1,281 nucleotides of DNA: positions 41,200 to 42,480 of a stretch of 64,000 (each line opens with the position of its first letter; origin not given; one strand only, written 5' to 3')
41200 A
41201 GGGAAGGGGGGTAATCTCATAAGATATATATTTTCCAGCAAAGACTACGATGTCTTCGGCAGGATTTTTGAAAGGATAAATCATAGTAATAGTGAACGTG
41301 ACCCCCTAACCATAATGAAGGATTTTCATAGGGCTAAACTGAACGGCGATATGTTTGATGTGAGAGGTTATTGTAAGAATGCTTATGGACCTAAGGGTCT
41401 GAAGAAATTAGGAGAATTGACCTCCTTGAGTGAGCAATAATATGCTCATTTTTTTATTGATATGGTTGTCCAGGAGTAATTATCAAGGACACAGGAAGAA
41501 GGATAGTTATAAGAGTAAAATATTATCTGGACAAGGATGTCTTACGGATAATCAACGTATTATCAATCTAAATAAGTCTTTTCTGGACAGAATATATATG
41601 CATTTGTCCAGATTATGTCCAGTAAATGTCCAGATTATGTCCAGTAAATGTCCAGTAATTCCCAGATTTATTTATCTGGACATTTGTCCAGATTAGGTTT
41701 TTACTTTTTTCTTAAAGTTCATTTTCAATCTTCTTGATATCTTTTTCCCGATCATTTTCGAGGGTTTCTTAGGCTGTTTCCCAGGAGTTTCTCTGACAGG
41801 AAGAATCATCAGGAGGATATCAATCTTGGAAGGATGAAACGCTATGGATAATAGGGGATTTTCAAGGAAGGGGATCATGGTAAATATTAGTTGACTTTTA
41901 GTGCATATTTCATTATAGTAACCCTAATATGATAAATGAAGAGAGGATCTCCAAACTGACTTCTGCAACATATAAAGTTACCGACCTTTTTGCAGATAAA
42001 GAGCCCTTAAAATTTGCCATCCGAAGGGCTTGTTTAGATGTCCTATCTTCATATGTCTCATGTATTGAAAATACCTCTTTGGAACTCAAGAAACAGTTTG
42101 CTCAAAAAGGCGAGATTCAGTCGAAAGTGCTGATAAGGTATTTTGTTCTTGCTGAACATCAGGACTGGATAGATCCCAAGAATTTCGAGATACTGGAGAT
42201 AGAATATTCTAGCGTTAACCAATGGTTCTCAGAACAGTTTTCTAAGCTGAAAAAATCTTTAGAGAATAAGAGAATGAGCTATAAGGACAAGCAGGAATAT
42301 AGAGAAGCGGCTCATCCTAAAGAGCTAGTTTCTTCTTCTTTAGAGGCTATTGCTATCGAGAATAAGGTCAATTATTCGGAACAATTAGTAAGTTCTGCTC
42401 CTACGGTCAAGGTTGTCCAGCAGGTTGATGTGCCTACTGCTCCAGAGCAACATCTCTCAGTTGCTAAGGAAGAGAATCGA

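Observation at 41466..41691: Iteron-like array: six TGTCCAG heptamers phased at exactly 11 bp plus flanking palindromes, upstream of a winged-helix protein gene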

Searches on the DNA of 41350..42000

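Call 10: search_rna_families(source=window, start=41350, end=42000, threshold=evalue, max_evalue=10)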
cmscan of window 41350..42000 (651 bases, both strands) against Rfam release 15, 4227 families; matches with E-value up to 10: 7.
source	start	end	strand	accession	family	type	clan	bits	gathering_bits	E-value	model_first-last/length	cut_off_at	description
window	41381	41455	+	RF00368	sroB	Gene; sRNA;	-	23.5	44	1.5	1-83/83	no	sroB RNA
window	41685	41826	+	RF02148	MESTIT1_1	Gene; lncRNA;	-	17.9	50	5.6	1-144/144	no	MEST intronic transcript 1, antisense RNA conserved region 1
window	41653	41708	+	RF03217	mir-3167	Gene; miRNA;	-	16.9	86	4.7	1-59/59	no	mir-3167 microRNA precursor family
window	41739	41807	+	RF02109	DLEU2_5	Gene; lncRNA;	-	16.3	40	4.3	1-84/84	no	Deleted in lymphocytic leukemia 2 conserved region 5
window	41724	41807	-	RF02213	ZFAT-AS1_3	Gene; lncRNA;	-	15.9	70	0.56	1-80/80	no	ZFAT antisense RNA 1 conserved region 3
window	41649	41725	-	RF01559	DdR1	Gene; snRNA; snoRNA; CD-box;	-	15.2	70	5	1-66/66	no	Dictyostelium snoRNA DdR1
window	41625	41701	+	RF00372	sroH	Gene; sRNA;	-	9.7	80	8.6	82-161/161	no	sroH RNA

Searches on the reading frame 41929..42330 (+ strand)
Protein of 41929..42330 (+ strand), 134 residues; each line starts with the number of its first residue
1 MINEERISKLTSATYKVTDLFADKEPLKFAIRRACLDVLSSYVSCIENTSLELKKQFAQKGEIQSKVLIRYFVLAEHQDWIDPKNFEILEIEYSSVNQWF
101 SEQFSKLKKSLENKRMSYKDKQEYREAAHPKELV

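Call 88: search_protein_families(library=ncbifam, proteins=[window:41929-42330:+], max_evalue=0.1)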
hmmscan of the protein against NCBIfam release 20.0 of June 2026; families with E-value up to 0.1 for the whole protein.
window:41929-42330:+ (134 aa): 2 families
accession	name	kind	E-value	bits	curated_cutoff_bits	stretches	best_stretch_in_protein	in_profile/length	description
NF005335.0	PRK06856.1-1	equivalog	0.012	15.9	180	1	53-123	68-134/136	DNA polymerase III subunit psi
NF041849.1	trans_regNmlR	equivalog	0.078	13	175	0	50-121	46-115/117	stress response transcriptional regulator NmlR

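Call 89: search_protein_families(library=pfam, proteins=[window:41929-42330:+], max_evalue=1)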
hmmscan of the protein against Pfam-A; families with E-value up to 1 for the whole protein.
window:41929-42330:+ (134 aa): 3 families
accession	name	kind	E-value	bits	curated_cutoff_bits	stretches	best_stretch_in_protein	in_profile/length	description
PF04691.17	ApoC-I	-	0.033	14.5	28.3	1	98-112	44-58/61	Apolipoprotein C-I (ApoC-1)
PF05254.17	UPF0203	-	0.17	12.5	27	0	97-113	19-35/69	Uncharacterised protein family (UPF0203)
PF07028.16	DUF1319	-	0.19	12.4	28.1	0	4-60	49-105/109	Protein of unknown function (DUF1319)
